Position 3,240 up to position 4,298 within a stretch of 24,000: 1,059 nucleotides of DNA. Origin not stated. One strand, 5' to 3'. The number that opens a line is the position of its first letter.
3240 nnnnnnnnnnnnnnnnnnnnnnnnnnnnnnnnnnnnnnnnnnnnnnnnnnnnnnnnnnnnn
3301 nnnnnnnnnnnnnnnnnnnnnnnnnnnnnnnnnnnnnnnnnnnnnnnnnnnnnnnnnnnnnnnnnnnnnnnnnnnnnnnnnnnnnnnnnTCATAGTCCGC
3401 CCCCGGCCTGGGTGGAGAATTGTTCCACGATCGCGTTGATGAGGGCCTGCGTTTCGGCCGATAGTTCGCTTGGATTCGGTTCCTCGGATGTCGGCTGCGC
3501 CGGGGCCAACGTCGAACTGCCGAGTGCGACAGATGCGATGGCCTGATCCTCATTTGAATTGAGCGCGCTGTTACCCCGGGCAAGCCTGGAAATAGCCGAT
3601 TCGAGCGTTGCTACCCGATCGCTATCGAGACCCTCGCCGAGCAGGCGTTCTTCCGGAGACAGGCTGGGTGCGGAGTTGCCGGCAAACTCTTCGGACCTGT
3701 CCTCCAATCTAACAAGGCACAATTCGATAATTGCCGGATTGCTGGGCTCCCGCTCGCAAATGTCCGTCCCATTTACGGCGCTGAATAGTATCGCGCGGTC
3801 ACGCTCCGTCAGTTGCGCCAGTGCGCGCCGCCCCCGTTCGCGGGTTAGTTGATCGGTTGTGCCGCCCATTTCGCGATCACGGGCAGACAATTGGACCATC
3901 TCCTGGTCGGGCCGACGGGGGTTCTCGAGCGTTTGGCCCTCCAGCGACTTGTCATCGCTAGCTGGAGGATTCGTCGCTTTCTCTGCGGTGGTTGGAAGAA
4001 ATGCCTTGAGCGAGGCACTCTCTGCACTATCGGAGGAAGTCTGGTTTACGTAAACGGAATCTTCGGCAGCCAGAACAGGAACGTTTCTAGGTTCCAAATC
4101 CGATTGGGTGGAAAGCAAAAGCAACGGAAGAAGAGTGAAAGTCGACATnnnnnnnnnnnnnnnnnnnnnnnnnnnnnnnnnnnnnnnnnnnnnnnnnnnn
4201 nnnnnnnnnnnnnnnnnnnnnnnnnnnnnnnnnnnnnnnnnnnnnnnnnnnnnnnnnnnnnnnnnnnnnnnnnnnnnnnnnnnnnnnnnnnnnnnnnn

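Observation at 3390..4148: Acidic secreted protein of unknown family, translationally coupled on both sides inside the curli operon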

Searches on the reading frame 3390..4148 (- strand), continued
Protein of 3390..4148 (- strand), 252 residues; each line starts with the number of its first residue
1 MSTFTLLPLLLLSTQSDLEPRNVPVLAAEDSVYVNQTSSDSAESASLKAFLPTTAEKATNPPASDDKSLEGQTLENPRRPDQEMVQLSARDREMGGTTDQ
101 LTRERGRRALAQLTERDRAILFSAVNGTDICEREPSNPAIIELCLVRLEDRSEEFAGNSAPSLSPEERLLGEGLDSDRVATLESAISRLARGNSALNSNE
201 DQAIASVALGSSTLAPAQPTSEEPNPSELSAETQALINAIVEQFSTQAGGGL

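Call 35: find_encoding_contigs(protein=P0168, flank=10000, max_places=2)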
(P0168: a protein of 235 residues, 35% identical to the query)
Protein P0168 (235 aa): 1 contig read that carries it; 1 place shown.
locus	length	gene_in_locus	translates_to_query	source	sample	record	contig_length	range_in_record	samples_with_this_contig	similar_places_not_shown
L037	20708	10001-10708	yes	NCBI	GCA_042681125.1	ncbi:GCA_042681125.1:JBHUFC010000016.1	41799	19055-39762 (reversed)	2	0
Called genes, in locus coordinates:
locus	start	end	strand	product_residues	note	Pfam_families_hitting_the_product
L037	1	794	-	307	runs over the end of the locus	PF10134:RPA, PF01051:Rep3_N (weak)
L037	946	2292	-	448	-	PF03428:RP-C, PF11800:RP-C_C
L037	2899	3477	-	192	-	PF00072:Response_reg, PF08281:Sigma70_r4_2 (weak), PF00196:GerE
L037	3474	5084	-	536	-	PF02518:HATPase_c (weak)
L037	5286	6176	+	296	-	PF13036:LpoB (weak), PF03783:CsgG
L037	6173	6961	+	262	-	-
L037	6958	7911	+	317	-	-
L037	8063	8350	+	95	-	PF05406:WGR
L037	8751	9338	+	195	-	PF00196:GerE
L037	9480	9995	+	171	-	PF07012:Curlin_rpt (faint)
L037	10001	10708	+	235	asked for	-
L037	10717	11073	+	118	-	-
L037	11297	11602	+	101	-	PF13560:HTH_31 (weak)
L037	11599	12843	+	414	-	PF13657:Couple_hipA, PF07804:HipA_C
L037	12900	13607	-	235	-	PF00239:Resolvase, PF02796:HTH_7 (weak)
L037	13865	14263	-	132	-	-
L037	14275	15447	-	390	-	PF23914:TPR_CcmH_CycH (weak)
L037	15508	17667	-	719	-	PF02706:Wzz, PF13807:GNVR, PF01656:CbiA (weak), PF10609:ParA, PF13614:AAA_31 (weak)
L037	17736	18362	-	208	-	PF02563:Poly_export, PF10531:SLBB, PF22461:SLBB_2 (weak)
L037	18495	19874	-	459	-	PF04932:Wzy_C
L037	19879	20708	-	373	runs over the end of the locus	PF13439:Glyco_transf_4, PF13579:Glyco_trans_4_4, PF00534:Glycos_transf_1, PF13692:Glyco_trans_1_4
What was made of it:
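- X is linked to the curlin/CsgH module rather than to csgFG, and it persists where CsgF and a typical CsgG are absent (call 35).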

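Call 36: find_encoding_contigs(protein=P0163, flank=10000, max_places=2)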
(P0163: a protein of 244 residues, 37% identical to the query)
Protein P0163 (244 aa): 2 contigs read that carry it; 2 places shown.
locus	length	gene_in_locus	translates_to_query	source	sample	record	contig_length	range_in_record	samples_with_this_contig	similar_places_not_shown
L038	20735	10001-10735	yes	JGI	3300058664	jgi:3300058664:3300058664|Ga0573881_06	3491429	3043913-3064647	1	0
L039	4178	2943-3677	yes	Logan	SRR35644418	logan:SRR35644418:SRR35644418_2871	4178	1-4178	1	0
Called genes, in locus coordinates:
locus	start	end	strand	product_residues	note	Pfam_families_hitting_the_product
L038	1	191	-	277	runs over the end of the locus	PF00781:DAGK_cat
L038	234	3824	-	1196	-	PF00989:PAS, PF08447:PAS_3, PF00989:PAS, PF08448:PAS_4, PF08447:PAS_3, PF13426:PAS_9, PF08447:PAS_3, PF01590:GAF, +10 more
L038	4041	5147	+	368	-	-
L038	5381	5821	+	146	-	PF10614:CsgF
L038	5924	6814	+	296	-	PF03783:CsgG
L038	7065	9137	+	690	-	-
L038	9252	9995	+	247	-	PF07012:Curlin_rpt (faint)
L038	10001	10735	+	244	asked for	-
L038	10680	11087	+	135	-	-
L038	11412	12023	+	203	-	PF13085:Fer2_3 (weak), PF00111:Fer2, PF01799:Fer2_2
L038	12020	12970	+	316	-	PF00941:FAD_binding_5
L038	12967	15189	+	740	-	PF01315:Ald_Xan_dh_C, PF02738:MoCoBD_1, PF20256:MoCoBD_2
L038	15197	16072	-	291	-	PF00126:HTH_1, PF03466:LysR_substrate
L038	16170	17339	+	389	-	PF02771:Acyl-CoA_dh_N, PF02770:Acyl-CoA_dh_M, PF00441:Acyl-CoA_dh_1, PF08028:Acyl-CoA_dh_2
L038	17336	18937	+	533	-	PF01039:Carboxyl_trans, PF03255:ACCA (weak), PF06833:MdcE (faint)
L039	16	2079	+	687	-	PF07012:Curlin_rpt (faint)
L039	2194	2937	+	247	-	PF07012:Curlin_rpt (faint)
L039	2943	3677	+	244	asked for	-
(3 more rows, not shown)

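Call 39: search_dna_similar(query=window:3393-4148:-, collection=plasmids, mode=protein, max_evalue=0.001, max_rows=20)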
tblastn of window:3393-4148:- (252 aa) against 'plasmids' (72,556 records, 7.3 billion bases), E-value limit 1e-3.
Records with a match: 1; places in all: 1; records where one place covers at least 80% of the query: 0.
Best place of each record, by identity: <60% 1.
By first word of the organism name: Sphingomonas 1.
By predicted mobility (MOB-suite, as given by PLSDB): non-mobilizable 1.
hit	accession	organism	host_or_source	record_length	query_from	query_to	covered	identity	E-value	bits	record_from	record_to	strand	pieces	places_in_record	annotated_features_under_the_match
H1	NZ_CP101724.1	Sphingomonas sp. NY01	-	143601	118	245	51%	33.1%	3e-4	49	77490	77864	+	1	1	hypothetical protein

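Call 40: get_annotated_region(hit=H1, flank=9000)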
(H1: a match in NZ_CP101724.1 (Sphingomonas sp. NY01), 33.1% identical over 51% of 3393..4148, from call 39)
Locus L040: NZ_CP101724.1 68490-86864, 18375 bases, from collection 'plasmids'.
description: Sphingomonas sp. NY01 plasmid p2, complete sequence
organism: Sphingomonas sp. NY01 (NCBI taxid 2968057)
taxonomy: Bacteria; Pseudomonadota; Alphaproteobacteria; Sphingomonadales; Sphingomonadaceae; Sphingomonas; Sphingomonas sp. NY01
host: -; source: -; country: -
typing (MOB-suite, as given by PLSDB): non-mobilizable
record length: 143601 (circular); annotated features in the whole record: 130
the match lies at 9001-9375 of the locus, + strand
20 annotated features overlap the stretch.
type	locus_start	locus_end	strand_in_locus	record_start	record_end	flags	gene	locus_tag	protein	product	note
CDS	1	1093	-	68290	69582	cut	-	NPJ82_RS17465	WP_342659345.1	integrase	-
CDS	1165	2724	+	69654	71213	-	-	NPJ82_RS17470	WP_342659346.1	cryptochrome/photolyase family protein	-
CDS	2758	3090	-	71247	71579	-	-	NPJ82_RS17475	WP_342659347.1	cupin domain-containing protein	-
CDS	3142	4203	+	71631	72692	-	-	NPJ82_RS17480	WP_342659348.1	hypothetical protein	-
CDS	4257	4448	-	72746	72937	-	-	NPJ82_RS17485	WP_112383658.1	hypothetical protein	-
CDS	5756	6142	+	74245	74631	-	-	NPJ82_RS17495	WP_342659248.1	curli assembly protein CsgF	-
CDS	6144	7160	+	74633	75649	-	-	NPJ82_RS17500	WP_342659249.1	CsgG/HfaB family protein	-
CDS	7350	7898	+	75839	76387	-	-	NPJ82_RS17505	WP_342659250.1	hypothetical protein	-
CDS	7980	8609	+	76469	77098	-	-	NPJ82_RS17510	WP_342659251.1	hypothetical protein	-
CDS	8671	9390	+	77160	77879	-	-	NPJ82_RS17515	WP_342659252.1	hypothetical protein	-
CDS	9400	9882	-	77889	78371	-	-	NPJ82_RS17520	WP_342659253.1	RES domain-containing protein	-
CDS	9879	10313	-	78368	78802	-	-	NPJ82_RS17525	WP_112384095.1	antitoxin Xre/MbcA/ParS toxin-binding domain-containing protein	-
CDS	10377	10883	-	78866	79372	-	-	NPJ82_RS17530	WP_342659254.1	GNAT family N-acetyltransferase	-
CDS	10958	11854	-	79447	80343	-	-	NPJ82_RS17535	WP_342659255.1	Gfo/Idh/MocA family oxidoreductase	-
CDS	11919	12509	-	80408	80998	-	-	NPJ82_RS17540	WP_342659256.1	hypothetical protein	-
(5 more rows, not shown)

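Call 82: search_protein_families(library=pfam, proteins=[P0147, P0068], max_evalue=0.01)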
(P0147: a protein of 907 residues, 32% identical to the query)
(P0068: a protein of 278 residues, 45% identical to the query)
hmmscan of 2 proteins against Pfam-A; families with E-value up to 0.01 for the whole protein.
P0147 (907 aa): 10 families
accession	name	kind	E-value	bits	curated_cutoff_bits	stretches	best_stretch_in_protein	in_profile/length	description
PF08448.16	PAS_4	-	8.2e-47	158.4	23.1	4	27-128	2-101/110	PAS fold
PF13426.13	PAS_9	-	3.6e-43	146.5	27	4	154-256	2-103/103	PAS domain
PF00989.32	PAS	-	2.4e-32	111.7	22.6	2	144-254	2-113/113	PAS fold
PF08447.18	PAS_3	-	1.2e-31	109.3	25.6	5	687-762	2-80/89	PAS fold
PF13188.13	PAS_8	-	1.8e-26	91.5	21.8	3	399-451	1-51/65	PAS domain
PF12860.13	PAS_7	-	4e-09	37.1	27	0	423-463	14-54/115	PAS fold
PF00379.29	Chitin_bind_4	-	0.00021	22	25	0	591-623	21-48/66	Insect cuticle protein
PF11227.13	DUF3025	-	0.00065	20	25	0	445-494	157-205/213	Protein of unknown function (DUF3025)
PF16293.11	zf-C2H2_9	-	0.0048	17.2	29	0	629-661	25-57/59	C2H2 type zinc-finger (1 copy)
PF25280.1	POTRA2_Toc75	-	0.0096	16.5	27.5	0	626-665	3-41/112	Toc75-like, second POTRA domain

P0068 (278 aa): 2 families
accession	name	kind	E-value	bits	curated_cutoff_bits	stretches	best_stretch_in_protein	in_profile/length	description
PF00215.30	OMPdecase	-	8.5e-05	23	27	1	60-115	61-118/221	Orotidine 5'-phosphate decarboxylase / HUMPS family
PF01207.24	Dus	-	0.003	17.1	20.4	1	45-112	122-183/311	Dihydrouridine synthase (Dus)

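Call 83: list_cluster_members(proteins=[P0085, P0086, P0093, P0099, P0104, P0110, P0121, P0126, P0143, P0133])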
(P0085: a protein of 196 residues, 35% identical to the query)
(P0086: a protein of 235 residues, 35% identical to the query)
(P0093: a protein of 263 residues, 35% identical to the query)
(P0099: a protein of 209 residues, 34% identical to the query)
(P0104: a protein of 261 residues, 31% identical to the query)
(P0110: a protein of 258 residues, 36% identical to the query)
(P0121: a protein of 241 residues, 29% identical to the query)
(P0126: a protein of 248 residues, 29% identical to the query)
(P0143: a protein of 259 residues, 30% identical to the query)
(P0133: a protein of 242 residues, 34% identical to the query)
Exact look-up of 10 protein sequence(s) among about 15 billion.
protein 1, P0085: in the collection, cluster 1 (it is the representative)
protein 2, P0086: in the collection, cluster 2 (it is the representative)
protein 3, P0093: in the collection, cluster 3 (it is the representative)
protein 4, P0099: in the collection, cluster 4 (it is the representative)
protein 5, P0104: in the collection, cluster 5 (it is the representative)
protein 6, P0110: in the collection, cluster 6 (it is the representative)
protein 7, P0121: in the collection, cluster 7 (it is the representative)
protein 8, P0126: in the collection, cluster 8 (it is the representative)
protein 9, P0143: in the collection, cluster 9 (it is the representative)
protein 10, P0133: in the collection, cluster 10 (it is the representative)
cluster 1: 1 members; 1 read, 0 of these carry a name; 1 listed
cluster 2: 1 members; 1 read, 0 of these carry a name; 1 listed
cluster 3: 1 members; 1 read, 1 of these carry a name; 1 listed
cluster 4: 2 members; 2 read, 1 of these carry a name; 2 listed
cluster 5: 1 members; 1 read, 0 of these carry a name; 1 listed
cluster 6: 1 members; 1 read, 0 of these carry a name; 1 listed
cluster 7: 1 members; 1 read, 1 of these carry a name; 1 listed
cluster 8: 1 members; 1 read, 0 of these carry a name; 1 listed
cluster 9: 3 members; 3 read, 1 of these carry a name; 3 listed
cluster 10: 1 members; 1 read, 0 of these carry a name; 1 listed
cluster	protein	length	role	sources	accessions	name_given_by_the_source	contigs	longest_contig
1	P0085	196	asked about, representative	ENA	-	-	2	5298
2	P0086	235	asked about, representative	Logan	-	-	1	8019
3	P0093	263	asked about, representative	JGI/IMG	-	hypothetical protein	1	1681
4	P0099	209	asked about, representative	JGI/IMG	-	hypothetical protein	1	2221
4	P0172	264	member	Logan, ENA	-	-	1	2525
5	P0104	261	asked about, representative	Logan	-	-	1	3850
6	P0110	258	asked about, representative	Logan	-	-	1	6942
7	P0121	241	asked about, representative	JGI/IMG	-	hypothetical protein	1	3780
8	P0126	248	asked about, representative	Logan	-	-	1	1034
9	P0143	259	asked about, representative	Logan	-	-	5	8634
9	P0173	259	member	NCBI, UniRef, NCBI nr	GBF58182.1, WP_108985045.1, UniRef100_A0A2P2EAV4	hypothetical protein PbB2_01854 [Candidatus Phycosocius bacilliformis] | Uncharacterized protein n=1 Tax=Candidatus Phycosocius bacilliformis TaxID=1445552 ... | hypothetical protein [Candidatus Phycosocius bacilliformis]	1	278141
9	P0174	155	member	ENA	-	-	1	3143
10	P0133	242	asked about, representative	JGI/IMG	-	-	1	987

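Call 85: find_encoding_contigs(protein=P0173, flank=10000, max_places=2)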
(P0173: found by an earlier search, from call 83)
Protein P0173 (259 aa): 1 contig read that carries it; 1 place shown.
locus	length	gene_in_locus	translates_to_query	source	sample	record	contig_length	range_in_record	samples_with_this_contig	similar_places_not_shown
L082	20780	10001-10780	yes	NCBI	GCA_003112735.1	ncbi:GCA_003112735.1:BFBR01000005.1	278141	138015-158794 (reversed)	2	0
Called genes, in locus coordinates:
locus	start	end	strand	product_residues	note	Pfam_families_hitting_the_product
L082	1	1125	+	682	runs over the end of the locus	PF07715:Plug, PF00593:TonB_dep_Rec_b-barrel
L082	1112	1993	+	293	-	PF01497:Peripla_BP_2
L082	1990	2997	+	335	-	PF01032:FecCD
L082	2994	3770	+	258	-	PF00005:ABC_tran, PF02463:SMC_N (faint), PF13304:AAA_21 (faint)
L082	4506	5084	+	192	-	PF10614:CsgF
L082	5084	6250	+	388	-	PF03783:CsgG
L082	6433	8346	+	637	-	-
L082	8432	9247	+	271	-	-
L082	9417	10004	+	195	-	PF07012:Curlin_rpt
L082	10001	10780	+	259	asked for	-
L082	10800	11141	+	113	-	-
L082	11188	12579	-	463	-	PF11563:Protoglobin, PF00015:MCPsignal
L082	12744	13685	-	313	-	PF01073:3Beta_HSD (faint), PF01370:Epimerase, PF13460:NAD_binding_10 (weak)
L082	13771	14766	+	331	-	PF00126:HTH_1, PF03466:LysR_substrate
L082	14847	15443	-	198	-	PF09411:PagL (faint)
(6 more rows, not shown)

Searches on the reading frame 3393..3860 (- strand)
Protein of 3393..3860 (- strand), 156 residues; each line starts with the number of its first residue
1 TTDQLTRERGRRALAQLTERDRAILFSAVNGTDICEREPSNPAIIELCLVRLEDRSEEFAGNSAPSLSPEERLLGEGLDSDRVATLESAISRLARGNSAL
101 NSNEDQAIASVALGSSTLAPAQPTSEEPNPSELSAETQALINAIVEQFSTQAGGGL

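Call 41: predict_structure(alignment_id=A4)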
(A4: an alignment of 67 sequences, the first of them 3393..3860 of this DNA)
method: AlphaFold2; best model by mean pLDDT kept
length: 156 residues; sequences in the alignment: 67
mean_pLDDT: 71.2   pTM: 0.30
mean pLDDT of the five models: 71.2, 70.5, 70.2, 67.6, 65.9
residues with pLDDT >= 90: 0; 70-90: 95; 50-70: 50; < 50: 11
segments of 3 or more residues with pLDDT < 50: 1-5, 123-125
pLDDT, mean of each block of 10 residues (from residue 1): 53 77 69 75 78 63 70 75 79 84 82 62 52 76 81 57
secondary structure, 60 per line:
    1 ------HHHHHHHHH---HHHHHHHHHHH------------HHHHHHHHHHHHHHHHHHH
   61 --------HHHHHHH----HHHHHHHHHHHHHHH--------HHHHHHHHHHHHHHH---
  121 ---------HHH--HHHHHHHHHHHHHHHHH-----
elements in order: H7-15 H19-29 H42-60 H69-75 H80-94 H103-117 H135-151
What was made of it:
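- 3393..3854 (-): Residues 99-252: conserved all-helical C-terminal domain ending in a Gly-rich tail. Motifs: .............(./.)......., LS..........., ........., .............. 7 helices at pLDDT 70-85 but pTM 0.30, so the packing is uncertain (call 41).
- On CsgC/CsgH chaperones (PF10610, PF21112, NF041112): X is predicted all-helical (call 41).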

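Call 45: fold_search(model_id=the predicted structure, library=pdb)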
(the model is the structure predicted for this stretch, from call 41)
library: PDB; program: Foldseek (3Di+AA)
matches with E <= 10: 2; with E <= 0.001: 0
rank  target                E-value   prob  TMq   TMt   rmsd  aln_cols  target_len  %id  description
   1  6o6p_A                7.0e+00  0.02  0.15  0.14  16.5       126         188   19  Structure of the regulator FasR from Mycobacterium tuberculosis in complex with DNA (released 2020-03-11)
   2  2zy0_A                8.5e+00  0.05  0.15  0.11  11.7        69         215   19  Crystal structure of the human RXR alpha ligand binding domain bound to a synthetic agonist compound and a coactivator (released 2009-08-11)
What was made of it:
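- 3393..3854 (-): No Foldseek hit in PDB (call 45)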
